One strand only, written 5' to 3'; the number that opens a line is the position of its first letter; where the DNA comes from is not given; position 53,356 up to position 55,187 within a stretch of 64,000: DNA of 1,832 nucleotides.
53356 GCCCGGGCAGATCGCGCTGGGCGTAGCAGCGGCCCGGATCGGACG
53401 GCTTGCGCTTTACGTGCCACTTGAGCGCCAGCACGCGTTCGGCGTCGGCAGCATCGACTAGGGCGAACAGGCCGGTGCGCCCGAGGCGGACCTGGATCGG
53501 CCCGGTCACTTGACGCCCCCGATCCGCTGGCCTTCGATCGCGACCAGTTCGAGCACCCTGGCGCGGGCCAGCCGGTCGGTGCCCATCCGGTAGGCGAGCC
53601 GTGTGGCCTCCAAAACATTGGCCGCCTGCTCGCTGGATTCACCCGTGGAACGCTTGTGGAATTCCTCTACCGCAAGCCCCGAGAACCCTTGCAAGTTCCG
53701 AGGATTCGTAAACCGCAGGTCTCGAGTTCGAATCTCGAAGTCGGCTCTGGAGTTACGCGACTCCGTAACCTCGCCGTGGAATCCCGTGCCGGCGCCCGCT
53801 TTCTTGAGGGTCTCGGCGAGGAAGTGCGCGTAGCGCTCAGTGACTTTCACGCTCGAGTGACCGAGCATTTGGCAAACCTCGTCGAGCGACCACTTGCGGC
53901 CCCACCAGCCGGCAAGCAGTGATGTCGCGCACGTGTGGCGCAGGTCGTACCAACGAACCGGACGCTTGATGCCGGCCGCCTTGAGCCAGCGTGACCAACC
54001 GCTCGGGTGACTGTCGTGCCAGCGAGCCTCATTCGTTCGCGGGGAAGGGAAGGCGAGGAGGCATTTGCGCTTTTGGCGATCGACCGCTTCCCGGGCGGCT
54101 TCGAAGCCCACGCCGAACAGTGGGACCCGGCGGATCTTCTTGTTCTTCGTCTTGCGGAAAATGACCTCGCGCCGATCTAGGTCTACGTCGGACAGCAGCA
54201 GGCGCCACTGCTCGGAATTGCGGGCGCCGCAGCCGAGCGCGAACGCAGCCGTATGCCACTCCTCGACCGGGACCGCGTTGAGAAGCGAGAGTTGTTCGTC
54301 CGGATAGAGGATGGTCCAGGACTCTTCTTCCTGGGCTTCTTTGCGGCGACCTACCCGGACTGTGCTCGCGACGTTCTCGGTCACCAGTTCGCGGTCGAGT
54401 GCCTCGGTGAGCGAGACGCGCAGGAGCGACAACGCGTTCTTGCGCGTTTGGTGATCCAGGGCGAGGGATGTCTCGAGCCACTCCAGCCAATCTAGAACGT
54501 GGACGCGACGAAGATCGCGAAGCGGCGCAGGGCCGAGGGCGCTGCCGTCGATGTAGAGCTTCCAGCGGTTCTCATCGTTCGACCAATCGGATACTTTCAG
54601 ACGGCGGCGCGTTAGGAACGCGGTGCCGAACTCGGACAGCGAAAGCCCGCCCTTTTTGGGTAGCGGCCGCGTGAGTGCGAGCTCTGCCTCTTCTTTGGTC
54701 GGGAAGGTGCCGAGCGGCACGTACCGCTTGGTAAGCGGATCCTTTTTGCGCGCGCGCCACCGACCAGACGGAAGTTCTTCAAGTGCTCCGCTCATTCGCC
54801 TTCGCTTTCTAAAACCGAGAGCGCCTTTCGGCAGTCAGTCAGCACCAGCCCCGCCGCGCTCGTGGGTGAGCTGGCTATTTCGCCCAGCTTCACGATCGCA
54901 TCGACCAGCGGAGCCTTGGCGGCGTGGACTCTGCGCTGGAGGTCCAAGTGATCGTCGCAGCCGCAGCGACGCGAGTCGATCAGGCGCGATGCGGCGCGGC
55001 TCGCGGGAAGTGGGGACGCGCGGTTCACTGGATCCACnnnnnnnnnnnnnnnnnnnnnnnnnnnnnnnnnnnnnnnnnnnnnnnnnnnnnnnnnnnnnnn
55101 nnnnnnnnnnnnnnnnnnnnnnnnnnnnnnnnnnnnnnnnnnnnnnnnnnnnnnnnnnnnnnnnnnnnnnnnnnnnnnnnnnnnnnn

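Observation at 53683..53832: Half a tRNA-Thr(CGU)-like sequence lies antisense inside the integrase ORF, resembling the Mx8 attP-within-int arrangement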

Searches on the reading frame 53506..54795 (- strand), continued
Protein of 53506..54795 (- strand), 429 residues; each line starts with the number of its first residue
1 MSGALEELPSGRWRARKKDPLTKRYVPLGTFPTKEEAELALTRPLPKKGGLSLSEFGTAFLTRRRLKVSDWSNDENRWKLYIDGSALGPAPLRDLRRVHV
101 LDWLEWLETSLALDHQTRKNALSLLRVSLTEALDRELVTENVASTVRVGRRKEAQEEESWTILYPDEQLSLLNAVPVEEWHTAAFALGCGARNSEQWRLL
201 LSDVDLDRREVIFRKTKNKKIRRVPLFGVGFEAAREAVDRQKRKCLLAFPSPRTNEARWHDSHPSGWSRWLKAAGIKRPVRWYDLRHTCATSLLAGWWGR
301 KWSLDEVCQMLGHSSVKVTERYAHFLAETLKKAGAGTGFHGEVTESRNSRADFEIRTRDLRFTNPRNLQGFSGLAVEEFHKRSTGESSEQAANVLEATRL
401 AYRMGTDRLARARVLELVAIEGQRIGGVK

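Call 69: find_encoding_contigs(protein=P0049, flank=3000, max_places=1)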
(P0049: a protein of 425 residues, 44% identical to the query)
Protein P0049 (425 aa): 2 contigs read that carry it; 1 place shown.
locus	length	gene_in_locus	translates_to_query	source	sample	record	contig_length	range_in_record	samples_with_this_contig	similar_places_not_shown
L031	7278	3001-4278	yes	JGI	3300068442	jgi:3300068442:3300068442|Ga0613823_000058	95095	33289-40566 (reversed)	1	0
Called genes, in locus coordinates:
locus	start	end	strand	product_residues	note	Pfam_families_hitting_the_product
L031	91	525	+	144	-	-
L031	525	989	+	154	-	PF10544:T5orf172 (weak), PF13455:MUG113 (weak)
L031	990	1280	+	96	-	-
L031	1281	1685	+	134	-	-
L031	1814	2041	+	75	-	-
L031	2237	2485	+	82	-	-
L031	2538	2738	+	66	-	-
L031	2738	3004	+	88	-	-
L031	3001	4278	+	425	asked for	PF00589:Phage_integrase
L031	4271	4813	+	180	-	PF13392:HNH_3, PF00847:AP2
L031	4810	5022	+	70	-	-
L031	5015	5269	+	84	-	-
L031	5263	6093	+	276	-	PF00145:DNA_methylase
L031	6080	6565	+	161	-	-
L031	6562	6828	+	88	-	-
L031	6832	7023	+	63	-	-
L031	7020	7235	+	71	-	-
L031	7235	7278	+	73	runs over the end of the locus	-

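Call 76: predict_structure(alignment_id=A1)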
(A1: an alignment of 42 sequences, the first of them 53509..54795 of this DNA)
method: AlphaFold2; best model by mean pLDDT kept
length: 429 residues; sequences in the alignment: 42
mean_pLDDT: 83.8   pTM: 0.53
mean pLDDT of the five models: 83.8, 82.8, 82.1, 78.7, 77.4
residues with pLDDT >= 90: 226; 70-90: 141; 50-70: 27; < 50: 35
segments of 3 or more residues with pLDDT < 50: 339-371
pLDDT, mean of each block of 10 residues (from residue 1): 86 90 85 89 69 91 91 93 92 92 94 91 96 92 90 61 93 95 95 93 96 89 93 94 90 88 91 94 94 89 92 89 81 61 36 34 32 66 79 87 87 92 70
secondary structure, 60 per line:
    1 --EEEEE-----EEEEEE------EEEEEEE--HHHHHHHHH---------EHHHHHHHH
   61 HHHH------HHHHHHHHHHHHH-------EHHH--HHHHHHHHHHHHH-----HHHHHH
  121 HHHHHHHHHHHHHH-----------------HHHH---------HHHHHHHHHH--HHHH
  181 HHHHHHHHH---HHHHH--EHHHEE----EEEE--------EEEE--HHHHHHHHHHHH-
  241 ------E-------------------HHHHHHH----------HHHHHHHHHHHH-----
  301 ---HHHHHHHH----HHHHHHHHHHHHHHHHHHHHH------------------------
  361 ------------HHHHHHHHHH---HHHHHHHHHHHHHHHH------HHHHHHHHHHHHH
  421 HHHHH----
elements in order: E3-7 E13-18 E25-31 H34-42 H53-64 H71-83 H97-109 H115-134 H152-155 H165-174 H177-189 H193-197 E210-213 E222-225 H228-239 H267-273 H284-295 H304-311 H316-336 H373-382 H386-401 H408-425

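Call 84: find_homologous_proteins(query=L004:11347-12534:+, max_evalue=1e-50)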
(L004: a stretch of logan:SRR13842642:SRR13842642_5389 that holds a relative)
Query L004:11347-12534:+ (395 aa): 7613 proteins with E <= 1e-50 among 8000 candidates; the best 120 are listed.
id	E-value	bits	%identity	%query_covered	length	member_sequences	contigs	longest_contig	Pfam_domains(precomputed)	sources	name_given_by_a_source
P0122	1.3e-244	829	100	100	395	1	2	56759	PF01960.24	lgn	-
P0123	4.7e-235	797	96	100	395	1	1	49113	PF01960.24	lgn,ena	-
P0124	2.3e-199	680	82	100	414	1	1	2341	PF01960.24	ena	-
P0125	3.7e-199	679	83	100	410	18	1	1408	PF01960.24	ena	-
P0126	4.4e-199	679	81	100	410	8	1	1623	PF01960.24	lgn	-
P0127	7.1e-199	678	81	100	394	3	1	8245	PF01960.24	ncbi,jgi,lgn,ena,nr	ncbi:MAG TPA: bifunctional glutamate N-acetyltransferase/amino-acid acetyltransferase ArgJ [Polyangi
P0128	8.7e-199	678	82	100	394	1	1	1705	PF01960.24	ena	-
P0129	1.7e-198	677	82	100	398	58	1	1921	PF01960.24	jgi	jgi:glutamate N-acetyltransferase/amino-acid N-acetyltransferase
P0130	2.4e-198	677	81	100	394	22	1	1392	PF01960.24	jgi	jgi:glutamate N-acetyltransferase/amino-acid N-acetyltransferase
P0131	9.0e-198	675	81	100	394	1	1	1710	PF01960.24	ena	-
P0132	1.2e-197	674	82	100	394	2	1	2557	PF01960.24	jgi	jgi:glutamate N-acetyltransferase / amino-acid N-acetyltransferase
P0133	4.2e-197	673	81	100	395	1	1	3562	PF01960.24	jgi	jgi:glutamate N-acetyltransferase/amino-acid N-acetyltransferase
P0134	2.1e-196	670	81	100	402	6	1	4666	PF01960.24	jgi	jgi:glutamate N-acetyltransferase/amino-acid N-acetyltransferase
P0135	1.6e-195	667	80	100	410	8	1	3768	PF01960.24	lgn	-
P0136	2.7e-194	663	79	100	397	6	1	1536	PF01960.24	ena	-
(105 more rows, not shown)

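Call 85: find_encoding_contigs(protein=P0122, flank=10000, max_places=4)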
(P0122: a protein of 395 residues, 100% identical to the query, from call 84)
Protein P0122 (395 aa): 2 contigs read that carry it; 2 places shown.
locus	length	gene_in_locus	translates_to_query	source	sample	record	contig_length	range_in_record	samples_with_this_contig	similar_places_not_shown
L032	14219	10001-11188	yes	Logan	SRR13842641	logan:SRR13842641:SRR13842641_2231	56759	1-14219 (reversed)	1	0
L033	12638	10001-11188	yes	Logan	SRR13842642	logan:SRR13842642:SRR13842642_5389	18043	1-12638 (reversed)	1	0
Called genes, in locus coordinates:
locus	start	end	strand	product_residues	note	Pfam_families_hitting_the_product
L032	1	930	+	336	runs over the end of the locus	PF08240:ADH_N, PF00107:ADH_zinc_N, PF13602:ADH_zinc_N_2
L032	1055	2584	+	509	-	PF01103:Omp85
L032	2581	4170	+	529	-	-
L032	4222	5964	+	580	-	PF03959:FSH1, PF00211:Guanylate_cyc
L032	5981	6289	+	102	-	-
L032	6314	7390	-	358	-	PF00722:Glyco_hydro_16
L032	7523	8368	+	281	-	PF02311:AraC_binding (weak), PF07883:Cupin_2, PF00165:HTH_AraC (faint), PF12833:HTH_18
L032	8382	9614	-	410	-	PF00089:Trypsin, PF13365:Trypsin_2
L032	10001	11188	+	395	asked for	PF01960:ArgJ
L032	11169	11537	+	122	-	PF00595:PDZ, PF13180:PDZ_2 (weak), PF17820:PDZ_6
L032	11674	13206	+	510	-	PF06537:DHOR (weak), PF00034:Cytochrom_C (faint), PF06537:DHOR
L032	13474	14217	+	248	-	?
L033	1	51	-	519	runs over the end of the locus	PF02739:5_3_exonuc_N, PF01367:5_3_exonuc, PF13479:AAA_24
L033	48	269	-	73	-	-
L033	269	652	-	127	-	-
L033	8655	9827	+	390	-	PF26003:Integrase_N_phage (weak), PF00589:Phage_integrase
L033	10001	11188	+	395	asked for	PF01960:ArgJ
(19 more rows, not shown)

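Call 86: find_encoding_contigs(protein=P0123, flank=10000, max_places=3)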
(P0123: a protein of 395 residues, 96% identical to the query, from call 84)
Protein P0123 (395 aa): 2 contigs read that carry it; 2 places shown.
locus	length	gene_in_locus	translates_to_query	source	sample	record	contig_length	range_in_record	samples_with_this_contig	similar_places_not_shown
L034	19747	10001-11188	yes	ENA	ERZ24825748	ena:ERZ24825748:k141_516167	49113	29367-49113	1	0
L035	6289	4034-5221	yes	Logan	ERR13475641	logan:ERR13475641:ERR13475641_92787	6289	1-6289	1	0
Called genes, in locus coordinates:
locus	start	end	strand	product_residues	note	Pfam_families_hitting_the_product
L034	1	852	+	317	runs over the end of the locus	-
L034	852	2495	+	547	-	PF00069:Pkinase, PF07714:PK_Tyr_Ser-Thr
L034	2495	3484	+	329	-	PF03781:FGE-sulfatase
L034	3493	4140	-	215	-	PF01902:Diphthami_syn_2_N, PF28410:Diphthami_syn_2_C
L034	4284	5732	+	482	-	PF01103:Omp85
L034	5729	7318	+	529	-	-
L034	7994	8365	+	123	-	PF00072:Response_reg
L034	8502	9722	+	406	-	PF02156:Glyco_hydro_26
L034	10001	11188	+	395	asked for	PF01960:ArgJ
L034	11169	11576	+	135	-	PF00595:PDZ, PF13180:PDZ_2 (weak), PF17820:PDZ_6 (weak)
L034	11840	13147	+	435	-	PF00438:S-AdoMet_synt_N, PF02772:S-AdoMet_synt_M, PF02773:S-AdoMet_synt_C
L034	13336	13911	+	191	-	PF04191:PEMT, PF04140:ICMT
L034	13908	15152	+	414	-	PF00109:ketoacyl-synt, PF02801:Ketoacyl-synt_C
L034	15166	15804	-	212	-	PF02558:ApbA (faint), PF03446:NAD_binding_2, PF03807:F420_oxidored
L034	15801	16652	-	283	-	PF01370:Epimerase, PF05368:NmrA, PF13460:NAD_binding_10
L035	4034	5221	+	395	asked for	PF01960:ArgJ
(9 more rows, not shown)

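Call 91: search_protein_families(library=phrogs, proteins=[window:53509-54795:-], max_evalue=0.001)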
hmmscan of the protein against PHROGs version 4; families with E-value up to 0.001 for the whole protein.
window:53509-54795:- (429 aa): 2 families
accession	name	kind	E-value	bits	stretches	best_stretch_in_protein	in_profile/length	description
phrog_1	-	integration and excision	2.5e-45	156.9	1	10-334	121-444/611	integrase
phrog_216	-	integration and excision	3.7e-23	83.1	1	120-333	17-232/301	integrase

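Call 105: search_solved_structures(query=window:53509-54795:-, max_evalue=0.001)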
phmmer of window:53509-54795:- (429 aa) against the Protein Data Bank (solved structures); distinct sequences matched with E-value up to 0.001: 3.
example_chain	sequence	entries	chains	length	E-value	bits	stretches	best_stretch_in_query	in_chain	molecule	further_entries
2a3v_A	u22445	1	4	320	8e-05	25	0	269-327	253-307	site-specific recombinase IntI4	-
5hxy_A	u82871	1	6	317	0.00026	23.3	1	187-330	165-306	Tyrosine recombinase XerA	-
5c6k_A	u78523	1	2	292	0.00032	23.1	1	152-335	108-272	Integrase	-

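Call 107: fold_search(model_id=the predicted structure, library=pdb)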
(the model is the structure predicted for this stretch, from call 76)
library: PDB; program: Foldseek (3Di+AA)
matches with E <= 10: 103; with E <= 0.001: 47
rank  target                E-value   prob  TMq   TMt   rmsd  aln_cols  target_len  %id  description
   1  6emz_A                9.1e-11  1.00  0.51  0.66   6.0       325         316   16  Structure of the Tn1549 transposon Integrase (aa 82-397, R225K) in complex with circular intermediate DNA (CI5-DNA) (released 2018-04-04)
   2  6en2_A                9.6e-11  1.00  0.49  0.65   5.5       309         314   15  Structure of the Tn1549 transposon Integrase (aa 82-397, R225K) in complex with a circular intermediate DNA (CI6b-DNA) (released 2018-04-04)
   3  6en0_A                1.7e-10  1.00  0.50  0.67   5.1       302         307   16  Structure of the Tn1549 transposon Integrase (aa 82-397) in complex with circular intermediate DNA (CI5-DNA) (released 2018-04-04)
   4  1z1b_A                1.7e-10  1.00  0.51  0.61   8.3       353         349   18  Crystal structure of a lambda integrase dimer bound to a COC' core site (released 2005-06-28)
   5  1z1b_B                2.5e-10  1.00  0.51  0.61   9.0       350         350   17  Crystal structure of a lambda integrase dimer bound to a COC' core site (released 2005-06-28)
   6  1z1g_A                1.1e-09  1.00  0.51  0.61   8.2       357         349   16  Crystal structure of a lambda integrase tetramer bound to a Holliday junction (released 2005-06-28)
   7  5j0n_G                1.2e-09  1.00  0.50  0.61  10.5       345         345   18  Lambda excision HJ intermediate (released 2017-02-08)
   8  1z1g_B                1.5e-09  1.00  0.50  0.62   8.9       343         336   17  Crystal structure of a lambda integrase tetramer bound to a Holliday junction (released 2005-06-28)
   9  5hxy_A                1.7e-09  1.00  0.35  0.52  14.1       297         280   21  Crystal structure of XerA recombinase (released 2017-02-01)
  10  6emy_B                1.8e-09  1.00  0.50  0.66   5.9       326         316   15  Structure of the Tn1549 transposon Integrase (aa 82-397, Y379F) in complex with transposon right end DNA (released 2018-04-04)
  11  5hxy_D                2.5e-09  1.00  0.37  0.56  14.7       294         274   19  Crystal structure of XerA recombinase (released 2017-02-01)
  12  5hxy_C                3.7e-09  1.00  0.35  0.53  14.0       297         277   20  Crystal structure of XerA recombinase (released 2017-02-01)
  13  5j0n_F                4.3e-09  1.00  0.51  0.61  10.7       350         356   17  Lambda excision HJ intermediate (released 2017-02-08)
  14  5hxy_B                5.8e-09  1.00  0.35  0.52  14.4       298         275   20  Crystal structure of XerA recombinase (released 2017-02-01)
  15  6emy_A                6.7e-09  1.00  0.49  0.65   6.4       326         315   16  Structure of the Tn1549 transposon Integrase (aa 82-397, Y379F) in complex with transposon right end DNA (released 2018-04-04)
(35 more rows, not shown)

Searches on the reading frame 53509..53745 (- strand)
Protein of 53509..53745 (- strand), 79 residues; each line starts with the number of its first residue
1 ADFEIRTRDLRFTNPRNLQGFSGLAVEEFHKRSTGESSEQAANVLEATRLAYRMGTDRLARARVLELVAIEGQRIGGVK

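Call 59: find_homologous_proteins(query=window:53509-53745:-, max_evalue=0.001)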
Query seq(79 aa) (79 aa): 1 proteins with E <= 0.001 among 2 candidates.
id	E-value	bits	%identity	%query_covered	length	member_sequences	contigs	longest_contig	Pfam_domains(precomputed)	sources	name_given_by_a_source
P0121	5.2e-27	111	74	97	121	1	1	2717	-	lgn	-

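Call 61: find_encoding_contigs(protein=P0121, flank=5000, max_places=3)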
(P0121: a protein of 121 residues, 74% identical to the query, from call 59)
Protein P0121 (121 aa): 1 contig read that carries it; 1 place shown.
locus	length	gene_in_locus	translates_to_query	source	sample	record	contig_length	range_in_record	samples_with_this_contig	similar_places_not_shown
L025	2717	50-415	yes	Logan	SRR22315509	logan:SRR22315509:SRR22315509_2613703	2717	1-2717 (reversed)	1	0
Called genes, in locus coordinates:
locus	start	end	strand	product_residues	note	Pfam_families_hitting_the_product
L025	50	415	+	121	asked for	-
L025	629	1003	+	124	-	-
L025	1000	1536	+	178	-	-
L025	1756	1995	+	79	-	-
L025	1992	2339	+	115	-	-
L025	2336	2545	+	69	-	-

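Call 102: find_related_loci(query=A4, collection=viral_contigs, flank=6000)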
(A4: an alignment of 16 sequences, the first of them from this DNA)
Query A4 (66 aa) in viral_contigs; peptide patterns used: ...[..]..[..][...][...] (x = any residue, [..] = any of these).
19 stretches matched a pattern; 4 encode a relative of the query (tblastn E <= 1e-3); 4 distinct loci.
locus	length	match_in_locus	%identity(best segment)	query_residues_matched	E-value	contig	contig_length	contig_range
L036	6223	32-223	61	1-64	1e-21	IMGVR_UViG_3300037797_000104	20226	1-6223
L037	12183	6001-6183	63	1-62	4e-19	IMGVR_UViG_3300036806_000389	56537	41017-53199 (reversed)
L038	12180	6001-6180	56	1-62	2e-17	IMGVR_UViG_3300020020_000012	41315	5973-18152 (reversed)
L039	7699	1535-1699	60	1-55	6e-17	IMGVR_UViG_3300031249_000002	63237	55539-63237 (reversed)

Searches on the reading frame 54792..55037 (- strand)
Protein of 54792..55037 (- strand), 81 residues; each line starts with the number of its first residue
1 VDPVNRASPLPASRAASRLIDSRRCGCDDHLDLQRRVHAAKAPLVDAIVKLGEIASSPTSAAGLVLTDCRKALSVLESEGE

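Call 58: search_protein_families(library=pfam, proteins=[window:54792-55037:-], max_evalue=0.001)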
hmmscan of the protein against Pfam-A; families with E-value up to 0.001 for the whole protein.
window:54792-55037:- (81 aa): 0 families

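Call 91: search_protein_families(library=phrogs, proteins=[window:54792-55037:-], max_evalue=0.001)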
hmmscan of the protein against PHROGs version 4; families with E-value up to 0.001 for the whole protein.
window:54792-55037:- (81 aa): 0 families
